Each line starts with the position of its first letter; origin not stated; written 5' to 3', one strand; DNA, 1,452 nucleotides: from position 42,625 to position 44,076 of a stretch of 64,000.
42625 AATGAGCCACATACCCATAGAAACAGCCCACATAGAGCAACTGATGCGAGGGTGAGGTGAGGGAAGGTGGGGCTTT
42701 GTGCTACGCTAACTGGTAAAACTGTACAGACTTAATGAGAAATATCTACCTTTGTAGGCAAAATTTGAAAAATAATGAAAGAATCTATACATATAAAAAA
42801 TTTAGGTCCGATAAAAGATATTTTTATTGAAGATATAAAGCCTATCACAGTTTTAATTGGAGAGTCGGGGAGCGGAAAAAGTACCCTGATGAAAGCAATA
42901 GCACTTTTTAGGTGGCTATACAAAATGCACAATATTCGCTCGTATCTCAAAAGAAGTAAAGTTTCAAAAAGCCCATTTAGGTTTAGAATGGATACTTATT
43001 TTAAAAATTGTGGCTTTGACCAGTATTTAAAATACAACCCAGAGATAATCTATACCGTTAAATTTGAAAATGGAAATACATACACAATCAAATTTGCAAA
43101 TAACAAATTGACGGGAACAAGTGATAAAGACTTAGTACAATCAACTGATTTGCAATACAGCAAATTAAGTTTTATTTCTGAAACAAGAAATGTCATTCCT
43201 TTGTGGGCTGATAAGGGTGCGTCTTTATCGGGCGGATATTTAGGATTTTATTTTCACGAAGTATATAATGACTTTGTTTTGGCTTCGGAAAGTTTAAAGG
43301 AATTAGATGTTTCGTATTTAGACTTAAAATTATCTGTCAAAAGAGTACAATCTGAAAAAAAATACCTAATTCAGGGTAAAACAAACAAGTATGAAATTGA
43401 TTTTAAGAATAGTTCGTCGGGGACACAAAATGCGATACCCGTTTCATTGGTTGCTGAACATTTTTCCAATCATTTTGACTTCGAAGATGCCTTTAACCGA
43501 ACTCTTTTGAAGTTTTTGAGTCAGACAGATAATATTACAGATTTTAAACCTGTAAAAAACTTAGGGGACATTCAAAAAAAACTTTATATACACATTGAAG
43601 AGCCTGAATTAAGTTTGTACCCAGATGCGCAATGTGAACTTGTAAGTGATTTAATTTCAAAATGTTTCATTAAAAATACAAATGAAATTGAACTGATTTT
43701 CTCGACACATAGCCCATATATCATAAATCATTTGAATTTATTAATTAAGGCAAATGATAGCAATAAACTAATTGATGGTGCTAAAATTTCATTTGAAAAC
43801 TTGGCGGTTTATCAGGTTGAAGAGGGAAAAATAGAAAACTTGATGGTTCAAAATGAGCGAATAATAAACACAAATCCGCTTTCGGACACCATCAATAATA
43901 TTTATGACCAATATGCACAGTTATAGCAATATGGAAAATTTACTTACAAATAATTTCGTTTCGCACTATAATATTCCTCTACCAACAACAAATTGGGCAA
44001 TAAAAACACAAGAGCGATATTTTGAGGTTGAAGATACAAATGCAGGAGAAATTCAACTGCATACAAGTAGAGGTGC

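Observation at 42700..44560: AT-rich two-gene operon: AAA_21/ABC-like ATPase plus a small PD-(D/E)XK-like protein, a candidate uncharacterised anti-phage system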

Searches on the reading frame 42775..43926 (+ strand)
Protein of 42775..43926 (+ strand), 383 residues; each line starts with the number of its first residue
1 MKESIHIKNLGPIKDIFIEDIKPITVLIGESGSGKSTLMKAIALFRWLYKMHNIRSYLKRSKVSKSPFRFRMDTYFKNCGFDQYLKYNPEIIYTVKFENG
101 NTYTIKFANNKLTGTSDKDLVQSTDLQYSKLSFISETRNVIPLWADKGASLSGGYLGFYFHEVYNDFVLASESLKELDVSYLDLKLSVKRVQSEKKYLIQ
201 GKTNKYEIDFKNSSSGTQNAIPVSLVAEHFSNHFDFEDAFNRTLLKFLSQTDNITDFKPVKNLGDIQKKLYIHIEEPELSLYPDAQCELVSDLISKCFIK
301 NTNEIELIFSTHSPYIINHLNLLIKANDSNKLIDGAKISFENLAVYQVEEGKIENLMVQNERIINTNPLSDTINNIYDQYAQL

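Call 4: search_protein_families(library=pfam, proteins=[window:42775-43926:+], max_evalue=0.1)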
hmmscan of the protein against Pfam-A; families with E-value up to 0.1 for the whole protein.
window:42775-43926:+ (383 aa): 13 families
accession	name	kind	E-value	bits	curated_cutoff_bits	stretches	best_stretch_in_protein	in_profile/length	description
PF13175.12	AAA_15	-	1.2e-19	71.7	32.1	2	188-317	268-374/374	AAA ATPase domain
PF13304.12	AAA_21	-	1e-16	62.3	27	2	24-136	1-115/304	AAA domain, putative AbiEii toxin, Type IV TA system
PF13476.12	AAA_23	-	7.7e-08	33.7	27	1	4-135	1-139/201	AAA domain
PF13555.12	AAA_29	-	0.00011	22.4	27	1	24-43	24-43/61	P-loop containing region of AAA domain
PF00005.33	ABC_tran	-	0.00015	22.8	25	1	24-43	13-32/137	ABC transporter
PF02463.25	SMC_N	-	0.00069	19.5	40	1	17-132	18-138/220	RecF/RecN/SMC N terminal domain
PF03193.22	RsgA_GTPase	-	0.0024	18.2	30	1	23-60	107-143/174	RsgA GTPase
PF13401.12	AAA_22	-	0.0047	17.7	27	1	23-44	6-27/130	AAA domain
PF25199.1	nSTAND_NTPase5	-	0.01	16.1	34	1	22-44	41-63/145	Novel STAND NTPase 5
PF05729.18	NACHT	-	0.017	15.4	26.7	1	25-44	3-22/167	NACHT domain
PF20720.3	nSTAND3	-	0.029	14.5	27.2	0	25-53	20-50/155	Novel STAND NTPase 3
PF13191.12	AAA_16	-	0.034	15.1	32.6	1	23-43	25-45/167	AAA ATPase domain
PF20703.3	nSTAND1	-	0.094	12.8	27.1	0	23-41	34-52/379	Novel STAND NTPase 1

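Call 5: search_protein_families(library=padloc, proteins=[window:42775-43926:+], max_evalue=1)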
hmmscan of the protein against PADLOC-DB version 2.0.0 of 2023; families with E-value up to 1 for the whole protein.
window:42775-43926:+ (383 aa): 99 families (the best 25 are shown)
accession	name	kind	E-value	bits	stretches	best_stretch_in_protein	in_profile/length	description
PDLC04562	PDC-M29A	-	3.2e-36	123.4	1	4-378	3-398/410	-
PDLC02979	AriA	-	1.4e-19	69.1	2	78-317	138-373/373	-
PDLC02980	AriA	-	2.2e-15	55.4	2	272-318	262-304/304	-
PDLC02915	ATPase-Toprim_I-B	-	2.7e-15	54.2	2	3-45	4-45/623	-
PDLC03878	NsnB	-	3.2e-15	54.7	1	3-381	3-336/345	-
PDLC04182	HEC-01A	-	1.5e-14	51.8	2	3-44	5-53/406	-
PDLC02335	AbiLi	-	1.6e-12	45.2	1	20-320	74-243/326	AbiLi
PDLC04175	HEC-01A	-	3.4e-12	44.1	2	3-119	7-117/363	-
PDLC04710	PDC-M56A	-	3.8e-12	43.9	2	3-93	2-88/382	-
PDLC04214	HEC-02A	-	5.9e-12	43.5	2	1-42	1-42/338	-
PDLC04176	HEC-01A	-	9.7e-12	42.9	2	3-55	4-56/371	-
PDLC02914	ATPase-Toprim_I-B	-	1.4e-10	39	2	269-322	203-253/443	-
PDLC04033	PD-T4-4_A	-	2e-10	38.4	2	267-331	324-384/460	-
PDLC04179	HEC-01A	-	2.1e-10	38.3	2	1-46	1-45/459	-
PDLC04177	HEC-01A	-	2.1e-10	38.2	2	269-321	297-344/393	-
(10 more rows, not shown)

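Call 6: search_protein_families(library=ncbifam, proteins=[window:42775-43926:+], max_evalue=1)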
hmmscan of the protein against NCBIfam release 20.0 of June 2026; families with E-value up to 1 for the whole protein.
window:42775-43926:+ (383 aa): 41 families (the best 25 are shown)
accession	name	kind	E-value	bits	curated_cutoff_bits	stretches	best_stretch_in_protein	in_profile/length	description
NF038234.1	retron_eff_Eco8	equivalog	3.1e-13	49.2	250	2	4-46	5-47/679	retron Eco8 family effector endonuclease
NF047739.1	antiphage_MADS3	equivalog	1.2e-06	28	420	1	5-62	5-61/427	methylation-associated defense system AAA family ATPase MAD3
NF041760.1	PtuA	equivalog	1.1e-05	24.5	500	1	4-48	54-99/524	retron Ec78 anti-phage system effector ATPase PtuA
TIGR00634.1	recN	equivalog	0.00014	21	407.85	1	3-45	3-45/563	DNA repair protein RecN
NF041774.1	tung_ATPbind_TupC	equivalog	0.00022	20.3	400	1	20-46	24-50/319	tungstate ABC transporter ATP-binding protein TupC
TIGR03608.1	L_ocin_972_ABC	subfamily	0.00089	18.8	254.85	1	25-46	27-48/206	putative bacteriocin export ABC transporter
TIGR00972.1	3a0107s01c2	equivalog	0.001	18.5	343.2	1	22-46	27-51/248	phosphate ABC transporter ATP-binding protein PstB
TIGR02315.1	ABC_phnC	equivalog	0.0021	17.5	266.1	1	24-43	30-49/243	phosphonate ABC transporter ATP-binding protein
NF040873.1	AztA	equivalog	0.0025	17.4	220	1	24-43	20-39/191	zinc ABC transporter ATP-binding protein AztA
TIGR02323.1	CP_lyasePhnK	equivalog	0.0026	17.3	302.85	1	9-61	12-64/239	phosphonate C-P lyase system protein PhnK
TIGR00618.1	sbcc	subfamily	0.0031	15.5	478.5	1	5-44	6-49/1043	exonuclease subunit SbcC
NF010158.0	PRK13637.1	equivalog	0.0043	16.2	390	0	18-42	30-53/287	energy-coupling factor transporter ATPase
NF003034.1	PRK03918.1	equivalog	0.005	14.8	700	1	3-72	4-75/878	DNA double-strand break repair ATPase Rad50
TIGR00611.2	recf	equivalog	0.0078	15.4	172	1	4-45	3-44/339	DNA replication/repair protein RecF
TIGR02324.1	CP_lyasePhnL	equivalog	0.0091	15.5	256.3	1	24-42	36-54/224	phosphonate C-P lyase system protein PhnL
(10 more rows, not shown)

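Call 9: search_solved_structures(query=window:42775-43926:+, max_evalue=0.01)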
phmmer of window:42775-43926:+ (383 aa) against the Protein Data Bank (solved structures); distinct sequences matched with E-value up to 0.01: 1.
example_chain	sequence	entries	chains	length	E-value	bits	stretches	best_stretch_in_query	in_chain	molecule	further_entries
6p74_A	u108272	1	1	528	1.4e-05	27.8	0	260-317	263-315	Putative ATP-dependent endonuclease of the OLD family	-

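Call 10: search_protein_families(library=phrogs, proteins=[window:42775-43926:+], max_evalue=0.1)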
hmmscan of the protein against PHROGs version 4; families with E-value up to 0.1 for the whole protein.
window:42775-43926:+ (383 aa): 16 families
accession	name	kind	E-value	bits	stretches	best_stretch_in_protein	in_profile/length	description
phrog_8323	-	unknown function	2e-17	64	2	3-221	52-298/623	-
phrog_3940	-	unknown function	2.3e-16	60.7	2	254-324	239-306/537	-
phrog_4747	-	unknown function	2.2e-14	54.5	2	256-319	327-381/610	-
phrog_14430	-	unknown function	1.8e-11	44.9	2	266-332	335-398/444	-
phrog_7507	-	unknown function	4.5e-11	43.7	2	4-45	6-47/483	-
phrog_21420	-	unknown function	1.1e-05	25.1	1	274-327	531-580/654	-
phrog_9802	-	unknown function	4.2e-05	23.7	1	4-62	7-65/438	-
phrog_1815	-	other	5.6e-05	24.5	1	24-109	5-84/197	guanylate kinase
phrog_293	-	moron, auxiliary metabolic gene and host takeover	0.00034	19.7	1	24-43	165-184/1058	ABC transporter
phrog_5836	-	unknown function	0.00058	18.9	1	20-120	46-126/1071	-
phrog_2392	-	moron, auxiliary metabolic gene and host takeover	0.0039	16.6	1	25-43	510-528/726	ABC transporter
phrog_2071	-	other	0.012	16.4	1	19-44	13-38/282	ATPase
phrog_1499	-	unknown function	0.012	15.9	1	4-44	7-47/427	-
phrog_170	-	other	0.031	14.7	1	14-49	80-117/323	PhoH-like phosphate starvation-inducible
phrog_800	-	head and packaging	0.031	13.9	1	25-84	35-96/511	terminase small subunit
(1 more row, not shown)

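Call 17: find_homologous_proteins(query=window:42775-43926:+, max_evalue=1e-10)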
Query window:42775-43926:+ (383 aa): 2859 proteins with E <= 1e-10 among 6554 candidates; the best 120 are listed.
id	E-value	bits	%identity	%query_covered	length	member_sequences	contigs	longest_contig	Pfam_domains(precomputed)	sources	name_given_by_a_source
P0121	4.2e-231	785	91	100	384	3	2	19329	PF13175.13,PF13304.13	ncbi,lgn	-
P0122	5.7e-231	784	91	100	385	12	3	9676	PF13175.13,PF13304.13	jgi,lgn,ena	-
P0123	2.6e-229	779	90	100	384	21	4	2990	PF13175.13,PF13304.13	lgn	-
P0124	3.3e-228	775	89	100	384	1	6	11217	PF13175.13,PF13304.13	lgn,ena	-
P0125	1.2e-226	770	89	100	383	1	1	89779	PF13175.13,PF13304.13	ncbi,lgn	-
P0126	2.8e-226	769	89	100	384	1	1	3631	PF13175.13,PF13304.13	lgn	-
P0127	2.5e-225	766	89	100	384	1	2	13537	PF13175.13,PF13304.13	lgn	-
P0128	1.4e-223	760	88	100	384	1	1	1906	PF13175.13,PF13304.13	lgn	-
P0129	7.2e-223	758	87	100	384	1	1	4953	PF13175.13,PF13304.13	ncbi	ncbi:MAG: AAA family ATPase [Chitinophagaceae bacterium]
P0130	3.5e-220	749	87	100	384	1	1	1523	PF13175.13,PF13476.13,PF13304.13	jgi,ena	jgi:predicted ATPase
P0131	5.1e-220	748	86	100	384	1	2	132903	PF13175.13,PF13476.13,PF13304.13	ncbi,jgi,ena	jgi:predicted ATPase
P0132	8.7e-218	741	85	99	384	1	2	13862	PF13175.13,PF13476.13,PF13304.13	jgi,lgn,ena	-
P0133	1.0e-217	741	85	99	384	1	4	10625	PF13175.13,PF13476.13,PF13304.13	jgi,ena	-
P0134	7.0e-217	738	86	100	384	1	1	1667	PF13175.13,PF13476.13,PF13304.13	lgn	-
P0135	1.6e-216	737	85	100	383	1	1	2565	PF13175.13,PF13476.13,PF13304.13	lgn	-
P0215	1.8e-182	625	69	100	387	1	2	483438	PF13175.13,PF13476.13,PF13304.13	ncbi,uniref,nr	ncbi:AAA family ATPase [Dyadobacter frigoris]|uniref:ATP-binding protein n=1 Tax=Dyadobacter frigori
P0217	7.1e-182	623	71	100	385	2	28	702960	PF13175.13,PF13476.13,PF13304.13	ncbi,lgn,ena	-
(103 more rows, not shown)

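Call 19: find_encoding_contigs(protein=P0215, flank=8000, max_places=2)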
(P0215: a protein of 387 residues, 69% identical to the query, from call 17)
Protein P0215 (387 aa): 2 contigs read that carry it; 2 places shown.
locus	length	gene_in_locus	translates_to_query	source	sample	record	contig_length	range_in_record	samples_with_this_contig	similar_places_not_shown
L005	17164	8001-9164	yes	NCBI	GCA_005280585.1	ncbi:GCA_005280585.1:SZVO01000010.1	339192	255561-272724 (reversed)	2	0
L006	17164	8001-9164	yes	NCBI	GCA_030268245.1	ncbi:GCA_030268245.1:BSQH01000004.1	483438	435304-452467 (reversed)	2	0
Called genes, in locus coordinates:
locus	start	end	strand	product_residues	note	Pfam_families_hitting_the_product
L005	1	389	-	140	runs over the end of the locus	PF10517:DM13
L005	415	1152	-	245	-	PF13505:OMP_b-brl (weak)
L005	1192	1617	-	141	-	PF13564:DoxX_2 (weak)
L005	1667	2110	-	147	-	PF04945:YHS (faint)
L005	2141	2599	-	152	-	PF04945:YHS (weak)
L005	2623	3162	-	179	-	PF04264:YceI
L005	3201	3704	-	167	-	-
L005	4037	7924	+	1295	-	PF07494:Reg_prop (faint), PF07495:Y_Y_Y (weak), PF00512:HisKA, PF02518:HATPase_c, PF00072:Response_reg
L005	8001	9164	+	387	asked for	PF13476:AAA_23, PF13304:AAA_21 (weak), PF13175:AAA_15 (weak)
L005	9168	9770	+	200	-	-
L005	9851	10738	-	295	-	PF12146:Hydrolase_4, PF00561:Abhydrolase_1, PF12697:Abhydrolase_6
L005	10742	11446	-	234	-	PF04127:DFP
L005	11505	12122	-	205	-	PF01810:LysE (weak)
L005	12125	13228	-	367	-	-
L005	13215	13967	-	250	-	PF05742:TANGO2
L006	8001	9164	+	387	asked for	PF13476:AAA_23, PF13304:AAA_21 (weak), PF13175:AAA_15 (weak)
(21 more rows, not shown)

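Call 20: find_encoding_contigs(protein=P0217, flank=8000, max_places=3)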
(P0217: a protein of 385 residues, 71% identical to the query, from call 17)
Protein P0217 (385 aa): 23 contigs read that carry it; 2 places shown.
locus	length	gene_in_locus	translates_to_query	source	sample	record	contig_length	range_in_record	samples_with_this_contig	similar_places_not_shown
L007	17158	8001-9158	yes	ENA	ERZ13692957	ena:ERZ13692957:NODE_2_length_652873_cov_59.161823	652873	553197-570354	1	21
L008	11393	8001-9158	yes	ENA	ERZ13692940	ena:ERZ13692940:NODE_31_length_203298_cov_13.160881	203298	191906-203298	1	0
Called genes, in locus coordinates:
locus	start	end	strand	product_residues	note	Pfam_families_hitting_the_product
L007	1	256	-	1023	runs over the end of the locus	PF09976:TPR_21 (faint), PF12895:ANAPC3 (faint), PF13371:TPR_9 (faint), PF13525:YfiO (faint), PF21033:RMD1-3 (faint), PF00515:TPR_1 (faint), PF07719:TPR_2 (faint), PF13174:TPR_6 (weak), +13 more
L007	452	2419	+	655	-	PF00515:TPR_1 (faint), PF07719:TPR_2 (faint), PF07676:PD40, PF00691:OmpA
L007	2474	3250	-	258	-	PF23023:Anti-Pycsar_Apyc1, PF00753:Lactamase_B, PF12706:Lactamase_B_2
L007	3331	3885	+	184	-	PF21857:DUF6913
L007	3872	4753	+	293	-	PF00701:DHDPS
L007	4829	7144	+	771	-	PF00246:Peptidase_M14, PF13620:CarboxypepD_reg (weak), PF00801:PKD, PF18911:PKD_4 (weak), PF00431:CUB, PF18962:Por_Secre_tail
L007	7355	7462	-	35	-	-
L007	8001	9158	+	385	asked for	PF13175:AAA_15, PF13476:AAA_23 (faint), PF13304:AAA_21 (weak), PF13175:AAA_15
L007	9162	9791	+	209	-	-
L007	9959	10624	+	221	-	-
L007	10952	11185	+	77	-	-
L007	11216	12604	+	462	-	-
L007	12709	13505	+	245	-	PF20554:DUF6766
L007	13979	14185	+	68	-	-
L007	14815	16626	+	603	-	-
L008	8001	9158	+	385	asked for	PF13175:AAA_15, PF13476:AAA_23 (faint), PF13304:AAA_21 (weak), PF13175:AAA_15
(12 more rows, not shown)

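Call 54: predict_structure(alignment_id=A3)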
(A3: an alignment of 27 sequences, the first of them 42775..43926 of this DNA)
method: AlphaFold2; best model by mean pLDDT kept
length: 383 residues; sequences in the alignment: 27
mean_pLDDT: 68.1   pTM: 0.69
mean pLDDT of the five models: 68.1, 62.2, 58.3, 58.1, 55.3
residues with pLDDT >= 90: 45; 70-90: 155; 50-70: 113; < 50: 70
segments of 3 or more residues with pLDDT < 50: 135-170, 179-182, 207-222, 253-255, 359-361
pLDDT, mean of each block of 10 residues (from residue 1): 93 91 88 83 85 76 60 69 83 93 92 86 77 46 28 27 39 53 56 60 49 31 52 57 53 50 64 68 71 71 77 84 90 86 86 70 52 85 88
secondary structure, 60 per line:
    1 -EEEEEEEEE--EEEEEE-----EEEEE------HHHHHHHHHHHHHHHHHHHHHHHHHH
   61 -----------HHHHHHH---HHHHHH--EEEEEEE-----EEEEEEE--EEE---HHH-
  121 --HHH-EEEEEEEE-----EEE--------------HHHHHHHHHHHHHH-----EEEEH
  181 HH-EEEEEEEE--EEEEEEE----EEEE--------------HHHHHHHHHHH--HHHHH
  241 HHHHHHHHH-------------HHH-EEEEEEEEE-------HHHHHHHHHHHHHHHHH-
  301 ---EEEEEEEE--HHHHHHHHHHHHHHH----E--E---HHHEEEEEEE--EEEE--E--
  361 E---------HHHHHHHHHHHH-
elements in order: E2-10 E13-18 E24-28 H35-60 H72-78 H82-87 E90-96 E102-108 E111-113 E127-134 E140-142 H157-170 E176-179 E184-191 E194-200 E205-208 H223-233 H236-249 E267-275 H283-299 E304-311 H314-328 E343-349 E352-355 H371-382

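Call 59: fold_search(model_id=the predicted structure, library=pdb)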
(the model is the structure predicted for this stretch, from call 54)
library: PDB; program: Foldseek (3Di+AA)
matches with E <= 10: 966; with E <= 0.001: 99
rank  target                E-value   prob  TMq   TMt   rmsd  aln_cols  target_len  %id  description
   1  8eea_A                2.5e-09  1.00  0.44  0.45  10.0       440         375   15  Structure of E.coli Septu (PtuAB) complex (released 2023-12-27)
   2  8eea_B                3.6e-09  1.00  0.44  0.45   9.9       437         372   15  Structure of E.coli Septu (PtuAB) complex (released 2023-12-27)
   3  8ee4_D                8.2e-09  1.00  0.44  0.43  10.2       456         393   14  Structure of PtuA (released 2024-01-03)
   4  8eea_D                8.2e-09  1.00  0.41  0.35  11.6       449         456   15  Structure of E.coli Septu (PtuAB) complex (released 2023-12-27)
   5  9l7p_C                1.0e-08  1.00  0.44  0.42  10.8       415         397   13  Cryo-EM structure of retron Ec78 system complex (released 2025-12-10)
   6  8sux_F                1.2e-08  1.00  0.44  0.45   9.5       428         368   14  Structure of E. coli PtuA hexamer (released 2024-01-10)
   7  9n6b_B                1.2e-08  1.00  0.46  0.36  10.5       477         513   15  Structure of the retron IA complex with HNH nuclease in the "up" orientation (released 2025-04-23)
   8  8eea_C                2.3e-08  1.00  0.43  0.38  10.4       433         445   14  Structure of E.coli Septu (PtuAB) complex (released 2023-12-27)
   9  8sux_C                3.0e-08  1.00  0.43  0.44  10.2       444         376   15  Structure of E. coli PtuA hexamer (released 2024-01-10)
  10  9lpa_B                4.7e-08  1.00  0.38  0.22  15.7       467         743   16  The cryo-EM structure of retron Eco8 in an active state (released 2025-11-19)
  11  9n6c_D                5.3e-08  1.00  0.41  0.37  11.8       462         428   13  Structure of the Retron IA Complex without the HNH Nuclease (released 2025-04-23)
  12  8x5i_B                5.6e-08  1.00  0.31  0.23  18.4       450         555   12  Structure of ATP/Mg2+ bound Gabija GajA (released 2024-02-28)
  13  8sux_D                6.0e-08  1.00  0.43  0.45  10.0       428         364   14  Structure of E. coli PtuA hexamer (released 2024-01-10)
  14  8ee4_F                6.0e-08  1.00  0.43  0.42  10.3       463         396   13  Structure of PtuA (released 2024-01-03)
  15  8ee4_C                6.7e-08  1.00  0.42  0.41  11.3       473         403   14  Structure of PtuA (released 2024-01-03)
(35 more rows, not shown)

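Call 60: find_related_loci(query=A3, collection=metagenome_contigs, flank=4000)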
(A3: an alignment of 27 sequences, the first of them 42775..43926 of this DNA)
Query A3 (383 aa) in metagenome_contigs; peptide patterns used: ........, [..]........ (x = any residue, [..] = any of these).
600 stretches matched a pattern (row limit reached: there are more); 24 encode a relative of the query (tblastn E <= 1e-3); 24 distinct loci.
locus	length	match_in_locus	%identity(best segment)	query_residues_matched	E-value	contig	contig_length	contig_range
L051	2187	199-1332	63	1-383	5e-176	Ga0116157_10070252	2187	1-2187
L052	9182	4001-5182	45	1-383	2e-109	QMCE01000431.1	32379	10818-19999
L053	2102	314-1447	44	1-383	2e-111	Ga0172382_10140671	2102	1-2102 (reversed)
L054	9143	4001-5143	40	1-383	3e-91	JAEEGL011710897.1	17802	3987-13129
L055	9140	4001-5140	43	3-383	2e-89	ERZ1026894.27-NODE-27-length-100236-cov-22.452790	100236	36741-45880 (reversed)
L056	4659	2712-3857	39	1-383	1e-86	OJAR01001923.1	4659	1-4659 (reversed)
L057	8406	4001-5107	39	1-383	4e-85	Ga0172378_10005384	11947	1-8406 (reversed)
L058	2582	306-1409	38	1-383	4e-84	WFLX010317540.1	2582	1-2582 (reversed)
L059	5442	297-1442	36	1-383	3e-78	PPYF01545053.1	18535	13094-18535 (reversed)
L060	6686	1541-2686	36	1-383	5e-78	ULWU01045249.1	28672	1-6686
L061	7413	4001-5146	36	1-383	5e-78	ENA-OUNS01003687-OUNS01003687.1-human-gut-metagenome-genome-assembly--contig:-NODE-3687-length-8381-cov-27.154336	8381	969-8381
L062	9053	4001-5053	40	2-359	7e-78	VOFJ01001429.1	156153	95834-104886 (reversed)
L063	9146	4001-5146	37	1-383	8e-77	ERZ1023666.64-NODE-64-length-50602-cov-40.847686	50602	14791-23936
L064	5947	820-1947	35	1-382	5e-76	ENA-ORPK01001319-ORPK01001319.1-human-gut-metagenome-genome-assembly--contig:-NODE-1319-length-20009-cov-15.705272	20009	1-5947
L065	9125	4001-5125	35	1-383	2e-75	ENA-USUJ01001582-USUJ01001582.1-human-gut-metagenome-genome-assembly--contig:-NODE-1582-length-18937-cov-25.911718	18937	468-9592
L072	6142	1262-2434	31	3-383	1e-53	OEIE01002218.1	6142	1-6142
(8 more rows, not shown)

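Call 61: find_related_loci(query=A3, collection=viral_contigs, flank=10000)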
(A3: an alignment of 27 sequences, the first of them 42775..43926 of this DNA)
Query A3 (383 aa) in viral_contigs; peptide patterns used: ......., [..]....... (x = any residue, [..] = any of these).
111 stretches matched a pattern; 1 encode a relative of the query (tblastn E <= 1e-3); 1 distinct loci.
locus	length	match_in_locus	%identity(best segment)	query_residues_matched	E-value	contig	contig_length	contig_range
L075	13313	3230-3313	71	20-45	2e-6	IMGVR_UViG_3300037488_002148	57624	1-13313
